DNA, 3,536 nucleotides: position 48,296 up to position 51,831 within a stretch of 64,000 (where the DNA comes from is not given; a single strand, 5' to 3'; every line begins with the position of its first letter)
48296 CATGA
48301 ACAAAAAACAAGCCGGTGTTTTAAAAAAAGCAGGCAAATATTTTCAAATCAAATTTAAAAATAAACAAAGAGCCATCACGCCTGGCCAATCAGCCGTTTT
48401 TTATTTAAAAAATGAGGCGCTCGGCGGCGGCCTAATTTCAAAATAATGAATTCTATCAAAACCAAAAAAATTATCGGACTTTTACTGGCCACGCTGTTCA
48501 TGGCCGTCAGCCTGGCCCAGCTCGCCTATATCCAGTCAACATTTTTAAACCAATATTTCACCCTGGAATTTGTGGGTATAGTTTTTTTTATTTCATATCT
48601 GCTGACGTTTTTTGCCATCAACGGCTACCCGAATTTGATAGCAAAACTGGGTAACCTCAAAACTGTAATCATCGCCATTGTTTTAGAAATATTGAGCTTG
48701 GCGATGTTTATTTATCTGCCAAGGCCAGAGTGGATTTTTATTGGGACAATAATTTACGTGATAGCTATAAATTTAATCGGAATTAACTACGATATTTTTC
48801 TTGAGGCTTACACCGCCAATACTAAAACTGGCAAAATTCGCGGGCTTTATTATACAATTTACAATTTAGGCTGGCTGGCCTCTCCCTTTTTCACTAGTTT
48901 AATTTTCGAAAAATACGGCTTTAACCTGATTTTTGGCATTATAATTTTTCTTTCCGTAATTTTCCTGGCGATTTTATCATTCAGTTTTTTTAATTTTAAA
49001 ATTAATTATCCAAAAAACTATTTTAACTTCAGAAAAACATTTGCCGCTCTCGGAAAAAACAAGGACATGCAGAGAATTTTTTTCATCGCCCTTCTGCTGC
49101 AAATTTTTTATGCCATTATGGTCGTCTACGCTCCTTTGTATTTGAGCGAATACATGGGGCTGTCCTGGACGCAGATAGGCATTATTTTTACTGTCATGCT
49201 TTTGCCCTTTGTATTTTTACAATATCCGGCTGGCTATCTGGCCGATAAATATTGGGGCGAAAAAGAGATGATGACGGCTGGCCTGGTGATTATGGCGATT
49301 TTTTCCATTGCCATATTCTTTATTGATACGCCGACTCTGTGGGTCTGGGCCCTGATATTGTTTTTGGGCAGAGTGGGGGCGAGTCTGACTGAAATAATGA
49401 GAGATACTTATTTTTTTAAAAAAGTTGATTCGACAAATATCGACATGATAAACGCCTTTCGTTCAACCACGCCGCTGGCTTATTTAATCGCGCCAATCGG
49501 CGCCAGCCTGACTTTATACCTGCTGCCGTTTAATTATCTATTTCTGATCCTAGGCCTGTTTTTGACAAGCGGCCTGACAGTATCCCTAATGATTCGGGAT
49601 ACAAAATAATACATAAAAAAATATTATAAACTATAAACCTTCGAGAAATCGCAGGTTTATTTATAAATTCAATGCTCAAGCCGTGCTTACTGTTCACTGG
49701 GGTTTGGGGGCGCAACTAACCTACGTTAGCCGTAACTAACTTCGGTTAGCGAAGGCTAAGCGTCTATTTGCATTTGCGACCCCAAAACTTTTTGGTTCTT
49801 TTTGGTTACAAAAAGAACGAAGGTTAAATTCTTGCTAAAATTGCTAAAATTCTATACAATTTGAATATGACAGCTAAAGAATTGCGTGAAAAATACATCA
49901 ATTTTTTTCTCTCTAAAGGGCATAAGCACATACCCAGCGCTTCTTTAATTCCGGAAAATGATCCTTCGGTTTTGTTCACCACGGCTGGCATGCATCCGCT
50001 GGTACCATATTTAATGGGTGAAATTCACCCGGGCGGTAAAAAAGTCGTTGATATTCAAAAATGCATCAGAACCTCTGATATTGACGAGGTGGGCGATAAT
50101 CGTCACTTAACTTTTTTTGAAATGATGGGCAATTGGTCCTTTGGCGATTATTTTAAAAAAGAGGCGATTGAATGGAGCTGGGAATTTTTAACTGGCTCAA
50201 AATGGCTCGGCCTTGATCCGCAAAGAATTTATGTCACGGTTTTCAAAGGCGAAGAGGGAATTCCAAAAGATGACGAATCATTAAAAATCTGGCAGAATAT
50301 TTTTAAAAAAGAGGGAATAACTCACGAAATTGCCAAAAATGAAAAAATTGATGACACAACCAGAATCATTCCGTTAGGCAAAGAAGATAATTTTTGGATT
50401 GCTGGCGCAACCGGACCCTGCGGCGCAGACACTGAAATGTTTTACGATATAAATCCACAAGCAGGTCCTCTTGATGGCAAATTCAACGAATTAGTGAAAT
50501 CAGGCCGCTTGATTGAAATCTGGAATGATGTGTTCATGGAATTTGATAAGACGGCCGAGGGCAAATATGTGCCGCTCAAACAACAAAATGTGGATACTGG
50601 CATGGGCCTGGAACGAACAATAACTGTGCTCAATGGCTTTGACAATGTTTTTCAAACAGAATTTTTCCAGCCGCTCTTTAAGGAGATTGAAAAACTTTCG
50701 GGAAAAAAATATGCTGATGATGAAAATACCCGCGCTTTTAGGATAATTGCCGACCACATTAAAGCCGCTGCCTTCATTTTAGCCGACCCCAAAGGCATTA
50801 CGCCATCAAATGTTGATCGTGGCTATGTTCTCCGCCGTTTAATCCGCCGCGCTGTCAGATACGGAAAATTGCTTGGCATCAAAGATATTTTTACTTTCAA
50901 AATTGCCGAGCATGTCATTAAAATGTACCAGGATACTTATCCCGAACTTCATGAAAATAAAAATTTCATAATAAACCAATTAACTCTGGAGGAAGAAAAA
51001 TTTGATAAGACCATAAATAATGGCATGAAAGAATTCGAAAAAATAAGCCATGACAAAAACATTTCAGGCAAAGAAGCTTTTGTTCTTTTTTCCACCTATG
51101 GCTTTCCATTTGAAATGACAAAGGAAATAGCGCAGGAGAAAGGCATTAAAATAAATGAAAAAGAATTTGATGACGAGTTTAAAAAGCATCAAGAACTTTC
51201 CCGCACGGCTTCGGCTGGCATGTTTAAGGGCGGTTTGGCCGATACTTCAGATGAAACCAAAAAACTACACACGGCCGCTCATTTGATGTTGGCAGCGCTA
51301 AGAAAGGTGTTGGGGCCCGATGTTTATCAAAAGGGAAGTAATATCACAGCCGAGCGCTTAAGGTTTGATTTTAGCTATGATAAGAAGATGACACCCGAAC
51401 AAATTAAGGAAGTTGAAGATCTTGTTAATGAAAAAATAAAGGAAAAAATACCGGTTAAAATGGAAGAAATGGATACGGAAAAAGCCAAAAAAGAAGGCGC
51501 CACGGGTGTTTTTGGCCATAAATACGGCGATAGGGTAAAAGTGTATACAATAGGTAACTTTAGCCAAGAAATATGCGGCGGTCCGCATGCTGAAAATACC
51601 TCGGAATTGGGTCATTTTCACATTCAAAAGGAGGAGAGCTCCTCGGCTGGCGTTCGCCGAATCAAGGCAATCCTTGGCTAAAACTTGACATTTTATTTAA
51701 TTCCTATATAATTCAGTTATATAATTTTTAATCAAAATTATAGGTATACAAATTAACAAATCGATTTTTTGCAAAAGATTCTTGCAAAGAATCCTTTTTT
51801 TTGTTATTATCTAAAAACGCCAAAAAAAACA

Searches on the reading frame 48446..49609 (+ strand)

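Call 55: search_protein_families(library=pfam, proteins=[window:48446-49609:+], max_evalue=0.001)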
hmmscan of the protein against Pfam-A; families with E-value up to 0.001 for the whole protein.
window:48446-49609:+ (387 aa): 3 families
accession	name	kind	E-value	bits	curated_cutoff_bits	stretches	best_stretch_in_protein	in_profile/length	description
PF07690.21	MFS_1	-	5.7e-22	78.5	33.4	2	211-378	1-166/347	Major Facilitator Superfamily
PF13347.12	MFS_2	-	1e-07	31.3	27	1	160-312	175-328/427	MFS/sugar transport protein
PF12832.13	MFS_1_like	-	7.8e-06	25.6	25.2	1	228-382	21-178/373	MFS_1 like family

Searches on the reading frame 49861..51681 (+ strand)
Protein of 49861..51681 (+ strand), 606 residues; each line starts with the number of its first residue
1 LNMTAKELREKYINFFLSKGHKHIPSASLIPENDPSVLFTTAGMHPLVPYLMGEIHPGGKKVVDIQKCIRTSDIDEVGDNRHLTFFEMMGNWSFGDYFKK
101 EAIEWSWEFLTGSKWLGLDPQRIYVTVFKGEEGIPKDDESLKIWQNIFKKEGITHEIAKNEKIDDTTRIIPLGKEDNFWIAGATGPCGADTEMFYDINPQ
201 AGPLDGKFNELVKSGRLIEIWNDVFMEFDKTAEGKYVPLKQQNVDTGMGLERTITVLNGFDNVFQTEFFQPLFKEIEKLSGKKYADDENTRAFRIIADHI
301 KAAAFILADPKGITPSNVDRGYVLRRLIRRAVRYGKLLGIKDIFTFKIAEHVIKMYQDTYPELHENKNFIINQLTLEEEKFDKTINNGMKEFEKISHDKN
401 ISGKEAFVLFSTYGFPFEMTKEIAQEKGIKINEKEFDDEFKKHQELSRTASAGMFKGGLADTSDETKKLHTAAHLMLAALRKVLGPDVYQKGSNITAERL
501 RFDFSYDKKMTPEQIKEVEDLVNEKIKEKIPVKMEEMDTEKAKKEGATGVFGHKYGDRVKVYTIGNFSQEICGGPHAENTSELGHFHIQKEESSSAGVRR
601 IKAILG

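Call 55: search_protein_families(library=pfam, proteins=[window:49861-51681:+], max_evalue=0.001)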
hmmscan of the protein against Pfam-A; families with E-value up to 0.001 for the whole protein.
window:49861-51681:+ (606 aa): 2 families
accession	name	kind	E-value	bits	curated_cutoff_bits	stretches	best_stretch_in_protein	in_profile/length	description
PF01411.24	tRNA-synt_2c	-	6.3e-144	481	30.3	1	7-455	1-436/552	tRNA synthetases class II (A)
PF07973.19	tRNA_SAD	-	4.7e-16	58.9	24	1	559-601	1-43/44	Threonyl and Alanyl tRNA synthetase second additional domain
